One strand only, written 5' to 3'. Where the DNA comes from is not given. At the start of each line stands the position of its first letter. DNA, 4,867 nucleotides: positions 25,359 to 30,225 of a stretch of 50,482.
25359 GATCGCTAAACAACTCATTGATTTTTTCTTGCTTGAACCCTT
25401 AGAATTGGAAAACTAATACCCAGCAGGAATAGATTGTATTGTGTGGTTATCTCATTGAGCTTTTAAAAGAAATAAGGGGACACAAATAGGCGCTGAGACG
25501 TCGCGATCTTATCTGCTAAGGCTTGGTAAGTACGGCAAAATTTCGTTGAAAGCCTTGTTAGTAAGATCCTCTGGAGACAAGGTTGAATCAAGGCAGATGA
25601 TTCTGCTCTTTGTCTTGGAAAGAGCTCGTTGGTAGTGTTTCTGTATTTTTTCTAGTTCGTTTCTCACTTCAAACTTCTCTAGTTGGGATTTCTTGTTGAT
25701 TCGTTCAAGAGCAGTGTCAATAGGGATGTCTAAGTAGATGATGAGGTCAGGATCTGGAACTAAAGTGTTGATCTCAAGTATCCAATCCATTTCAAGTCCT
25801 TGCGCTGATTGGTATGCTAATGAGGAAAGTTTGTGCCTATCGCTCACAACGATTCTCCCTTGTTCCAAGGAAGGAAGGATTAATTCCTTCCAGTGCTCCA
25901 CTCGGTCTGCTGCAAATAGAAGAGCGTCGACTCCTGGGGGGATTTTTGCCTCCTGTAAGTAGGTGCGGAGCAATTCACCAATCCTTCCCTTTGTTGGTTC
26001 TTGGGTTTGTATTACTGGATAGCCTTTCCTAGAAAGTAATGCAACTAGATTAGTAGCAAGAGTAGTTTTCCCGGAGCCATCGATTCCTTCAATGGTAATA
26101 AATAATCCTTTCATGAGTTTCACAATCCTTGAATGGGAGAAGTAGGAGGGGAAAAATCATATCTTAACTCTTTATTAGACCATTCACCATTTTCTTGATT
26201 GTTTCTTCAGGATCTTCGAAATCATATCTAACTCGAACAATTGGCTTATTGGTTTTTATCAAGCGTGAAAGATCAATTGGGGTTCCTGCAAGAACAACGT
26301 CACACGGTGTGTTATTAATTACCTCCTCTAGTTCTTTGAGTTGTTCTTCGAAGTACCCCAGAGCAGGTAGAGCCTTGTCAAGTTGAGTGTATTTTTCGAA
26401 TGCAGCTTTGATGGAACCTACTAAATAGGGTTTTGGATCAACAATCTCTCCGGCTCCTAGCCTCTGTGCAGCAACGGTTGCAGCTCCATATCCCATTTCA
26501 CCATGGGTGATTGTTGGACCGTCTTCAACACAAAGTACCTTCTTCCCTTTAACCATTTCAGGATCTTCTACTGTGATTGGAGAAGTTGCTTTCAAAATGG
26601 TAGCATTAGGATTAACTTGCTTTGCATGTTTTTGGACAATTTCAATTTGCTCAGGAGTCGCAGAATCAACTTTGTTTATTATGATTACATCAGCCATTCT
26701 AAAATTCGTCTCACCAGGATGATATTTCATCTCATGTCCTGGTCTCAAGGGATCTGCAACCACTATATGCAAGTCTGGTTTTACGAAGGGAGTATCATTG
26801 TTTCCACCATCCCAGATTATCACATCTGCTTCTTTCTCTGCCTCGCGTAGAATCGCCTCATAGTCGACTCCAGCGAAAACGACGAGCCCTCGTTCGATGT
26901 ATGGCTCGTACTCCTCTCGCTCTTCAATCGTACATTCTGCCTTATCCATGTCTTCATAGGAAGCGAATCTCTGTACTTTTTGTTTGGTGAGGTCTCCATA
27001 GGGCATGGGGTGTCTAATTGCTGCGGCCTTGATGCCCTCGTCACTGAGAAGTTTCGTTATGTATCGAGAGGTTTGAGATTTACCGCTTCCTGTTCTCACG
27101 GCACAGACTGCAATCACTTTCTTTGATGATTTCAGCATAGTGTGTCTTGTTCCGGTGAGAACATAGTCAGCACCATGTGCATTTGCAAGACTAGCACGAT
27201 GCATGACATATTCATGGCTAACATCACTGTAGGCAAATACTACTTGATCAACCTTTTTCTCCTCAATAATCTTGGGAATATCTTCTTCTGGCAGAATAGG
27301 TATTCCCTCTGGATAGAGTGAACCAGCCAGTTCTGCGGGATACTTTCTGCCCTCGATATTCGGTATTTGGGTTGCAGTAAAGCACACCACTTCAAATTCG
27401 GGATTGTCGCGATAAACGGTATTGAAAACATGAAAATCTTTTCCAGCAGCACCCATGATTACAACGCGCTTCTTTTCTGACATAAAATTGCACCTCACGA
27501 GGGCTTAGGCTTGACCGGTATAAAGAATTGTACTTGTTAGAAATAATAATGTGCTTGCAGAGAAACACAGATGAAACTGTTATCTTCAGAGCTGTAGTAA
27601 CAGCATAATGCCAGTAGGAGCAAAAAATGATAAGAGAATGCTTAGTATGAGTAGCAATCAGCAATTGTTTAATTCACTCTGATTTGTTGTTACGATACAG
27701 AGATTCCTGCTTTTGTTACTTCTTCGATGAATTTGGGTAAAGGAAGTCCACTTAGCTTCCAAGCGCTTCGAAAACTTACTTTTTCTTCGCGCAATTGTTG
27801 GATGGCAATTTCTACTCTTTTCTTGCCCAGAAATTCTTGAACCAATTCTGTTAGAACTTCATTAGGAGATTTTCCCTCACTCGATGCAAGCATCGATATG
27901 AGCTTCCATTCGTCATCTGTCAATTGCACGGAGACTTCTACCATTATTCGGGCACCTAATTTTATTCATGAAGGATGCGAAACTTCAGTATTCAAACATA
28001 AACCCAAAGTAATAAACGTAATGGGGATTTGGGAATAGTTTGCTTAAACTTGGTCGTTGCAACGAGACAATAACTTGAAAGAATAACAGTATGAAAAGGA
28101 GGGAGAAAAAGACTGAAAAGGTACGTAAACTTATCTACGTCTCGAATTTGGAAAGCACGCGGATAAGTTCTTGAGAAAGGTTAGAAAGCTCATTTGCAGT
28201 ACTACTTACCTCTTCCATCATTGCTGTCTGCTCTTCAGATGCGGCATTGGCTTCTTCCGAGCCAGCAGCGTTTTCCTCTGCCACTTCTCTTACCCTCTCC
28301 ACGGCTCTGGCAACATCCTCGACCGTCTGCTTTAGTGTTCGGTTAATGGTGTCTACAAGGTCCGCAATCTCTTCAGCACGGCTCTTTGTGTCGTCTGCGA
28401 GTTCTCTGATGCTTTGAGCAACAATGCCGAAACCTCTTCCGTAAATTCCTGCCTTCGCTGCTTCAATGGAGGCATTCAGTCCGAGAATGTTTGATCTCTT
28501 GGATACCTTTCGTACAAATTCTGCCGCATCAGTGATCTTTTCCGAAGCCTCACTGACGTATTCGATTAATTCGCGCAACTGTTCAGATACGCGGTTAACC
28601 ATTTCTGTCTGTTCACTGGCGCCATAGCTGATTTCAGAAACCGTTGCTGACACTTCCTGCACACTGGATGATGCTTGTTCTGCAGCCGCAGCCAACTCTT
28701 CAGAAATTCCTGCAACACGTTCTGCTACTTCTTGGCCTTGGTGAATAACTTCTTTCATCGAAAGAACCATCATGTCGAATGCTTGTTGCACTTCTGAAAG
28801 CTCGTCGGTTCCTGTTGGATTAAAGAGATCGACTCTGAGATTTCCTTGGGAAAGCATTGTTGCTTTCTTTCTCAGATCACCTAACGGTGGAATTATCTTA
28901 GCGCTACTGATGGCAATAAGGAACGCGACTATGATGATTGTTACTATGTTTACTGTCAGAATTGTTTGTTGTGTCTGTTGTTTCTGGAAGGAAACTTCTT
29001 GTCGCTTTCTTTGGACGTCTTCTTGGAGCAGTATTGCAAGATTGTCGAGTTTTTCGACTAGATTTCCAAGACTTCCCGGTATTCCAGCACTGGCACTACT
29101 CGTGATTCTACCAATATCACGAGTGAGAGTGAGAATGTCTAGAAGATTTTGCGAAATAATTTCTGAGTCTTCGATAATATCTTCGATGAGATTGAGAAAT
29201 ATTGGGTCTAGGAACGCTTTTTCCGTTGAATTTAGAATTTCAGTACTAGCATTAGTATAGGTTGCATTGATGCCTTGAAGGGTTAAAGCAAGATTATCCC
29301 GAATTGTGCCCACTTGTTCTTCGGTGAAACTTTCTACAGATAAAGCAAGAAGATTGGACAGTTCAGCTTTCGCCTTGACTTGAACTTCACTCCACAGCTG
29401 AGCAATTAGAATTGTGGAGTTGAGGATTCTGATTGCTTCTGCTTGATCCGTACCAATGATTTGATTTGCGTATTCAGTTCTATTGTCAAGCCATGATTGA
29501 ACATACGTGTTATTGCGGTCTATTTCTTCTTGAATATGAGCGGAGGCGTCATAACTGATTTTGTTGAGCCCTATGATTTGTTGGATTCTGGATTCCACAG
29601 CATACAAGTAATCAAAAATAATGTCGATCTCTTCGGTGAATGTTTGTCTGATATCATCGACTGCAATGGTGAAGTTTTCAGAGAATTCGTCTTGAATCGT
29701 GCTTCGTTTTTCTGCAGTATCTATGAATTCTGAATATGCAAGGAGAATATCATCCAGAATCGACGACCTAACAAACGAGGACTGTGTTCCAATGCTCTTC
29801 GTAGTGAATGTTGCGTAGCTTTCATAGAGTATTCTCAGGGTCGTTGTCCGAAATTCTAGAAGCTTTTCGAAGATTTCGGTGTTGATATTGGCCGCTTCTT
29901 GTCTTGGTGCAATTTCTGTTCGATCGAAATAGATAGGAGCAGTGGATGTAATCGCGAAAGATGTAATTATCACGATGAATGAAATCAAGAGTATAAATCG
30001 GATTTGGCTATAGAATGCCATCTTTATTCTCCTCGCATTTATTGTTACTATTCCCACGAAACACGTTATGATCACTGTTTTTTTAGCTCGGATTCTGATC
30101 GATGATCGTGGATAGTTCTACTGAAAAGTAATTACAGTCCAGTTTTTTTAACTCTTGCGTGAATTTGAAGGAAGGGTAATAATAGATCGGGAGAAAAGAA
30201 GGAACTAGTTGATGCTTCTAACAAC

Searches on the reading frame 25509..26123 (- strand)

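Call 29: search_protein_families(library=pfam, proteins=[window:25509-26123:-], max_evalue=0.001)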
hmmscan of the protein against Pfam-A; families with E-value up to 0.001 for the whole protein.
window:25509-26123:- (204 aa): 8 families
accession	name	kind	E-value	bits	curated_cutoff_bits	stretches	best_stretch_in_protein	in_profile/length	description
PF02223.23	Thymidylate_kin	-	2.3e-48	164.8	27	1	11-189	1-183/185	Thymidylate kinase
PF01712.25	dNK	-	2.1e-11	44.4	27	1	113-178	114-178/203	Deoxynucleoside kinase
PF20720.3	nSTAND3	-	5.8e-06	26.5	27.2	1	3-45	14-56/155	Novel STAND NTPase 3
PF13521.12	AAA_28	-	7e-06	26.8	27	1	9-155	2-136/164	AAA domain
PF13238.12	AAA_18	-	2.2e-05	25.3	29.4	1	9-149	1-115/128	AAA domain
PF13401.12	AAA_22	-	9.5e-05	23.2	27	1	7-65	6-64/130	AAA domain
PF01656.29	CbiA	-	0.00031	21.1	25.4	1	16-37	9-30/125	CobQ/CobB/MinD/ParA nucleotide binding domain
PF13207.12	AAA_17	-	0.00035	21.3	27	0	13-146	2-123/136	AAA domain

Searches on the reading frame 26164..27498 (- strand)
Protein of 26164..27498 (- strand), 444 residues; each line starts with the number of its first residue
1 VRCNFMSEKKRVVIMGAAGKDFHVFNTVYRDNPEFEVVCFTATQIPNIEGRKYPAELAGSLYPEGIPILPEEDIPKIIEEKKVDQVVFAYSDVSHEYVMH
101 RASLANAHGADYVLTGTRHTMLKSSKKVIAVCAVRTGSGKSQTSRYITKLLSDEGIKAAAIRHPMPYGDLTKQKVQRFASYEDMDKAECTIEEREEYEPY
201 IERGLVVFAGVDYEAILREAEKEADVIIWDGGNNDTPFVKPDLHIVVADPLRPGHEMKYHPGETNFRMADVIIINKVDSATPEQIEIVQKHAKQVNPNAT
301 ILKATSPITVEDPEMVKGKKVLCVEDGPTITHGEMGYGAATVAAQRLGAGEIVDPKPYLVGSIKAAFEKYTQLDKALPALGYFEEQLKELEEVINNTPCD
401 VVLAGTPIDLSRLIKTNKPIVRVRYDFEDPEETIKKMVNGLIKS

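Call 29: search_protein_families(library=pfam, proteins=[window:26164-27498:-], max_evalue=0.001)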
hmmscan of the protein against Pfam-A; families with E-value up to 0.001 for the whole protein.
window:26164-27498:- (444 aa): 1 family
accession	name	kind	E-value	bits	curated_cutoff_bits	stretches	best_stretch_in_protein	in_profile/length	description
PF02492.25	cobW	-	4.3e-05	23.6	20.7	1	239-302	113-179/180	CobW/HypB/UreG, nucleotide-binding domain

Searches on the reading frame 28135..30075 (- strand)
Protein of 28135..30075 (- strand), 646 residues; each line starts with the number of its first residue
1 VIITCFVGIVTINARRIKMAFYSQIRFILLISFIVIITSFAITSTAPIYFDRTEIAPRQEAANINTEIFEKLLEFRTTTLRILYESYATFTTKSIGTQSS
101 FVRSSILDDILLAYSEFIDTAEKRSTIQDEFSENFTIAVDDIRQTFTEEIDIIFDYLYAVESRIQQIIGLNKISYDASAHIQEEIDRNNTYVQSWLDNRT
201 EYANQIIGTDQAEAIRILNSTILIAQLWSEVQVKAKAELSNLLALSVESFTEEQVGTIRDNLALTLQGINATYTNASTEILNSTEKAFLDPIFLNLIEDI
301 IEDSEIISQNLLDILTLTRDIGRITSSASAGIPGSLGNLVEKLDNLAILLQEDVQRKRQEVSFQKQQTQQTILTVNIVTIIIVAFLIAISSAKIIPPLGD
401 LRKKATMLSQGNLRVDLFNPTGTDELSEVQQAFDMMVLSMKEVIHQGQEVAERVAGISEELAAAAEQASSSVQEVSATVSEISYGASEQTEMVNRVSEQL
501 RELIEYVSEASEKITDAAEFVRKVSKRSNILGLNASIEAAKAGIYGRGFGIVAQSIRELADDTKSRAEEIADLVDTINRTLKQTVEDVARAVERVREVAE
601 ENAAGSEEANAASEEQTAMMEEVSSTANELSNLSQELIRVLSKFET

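Call 29: search_protein_families(library=pfam, proteins=[window:28135-30075:-], max_evalue=0.001)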
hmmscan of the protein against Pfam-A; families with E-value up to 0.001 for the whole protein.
window:28135-30075:- (646 aa): 3 families
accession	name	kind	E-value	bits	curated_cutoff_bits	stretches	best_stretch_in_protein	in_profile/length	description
PF00015.26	MCPsignal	-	8.1e-22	78.3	34.6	1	485-637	6-161/172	Methyl-accepting chemotaxis protein (MCP) signalling domain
PF00672.30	HAMP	-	9.1e-07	29.5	25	1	397-439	9-50/53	HAMP domain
PF10498.14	IFT57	-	7.4e-05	22.3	40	0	429-521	241-333/360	Intra-flagellar transport protein 57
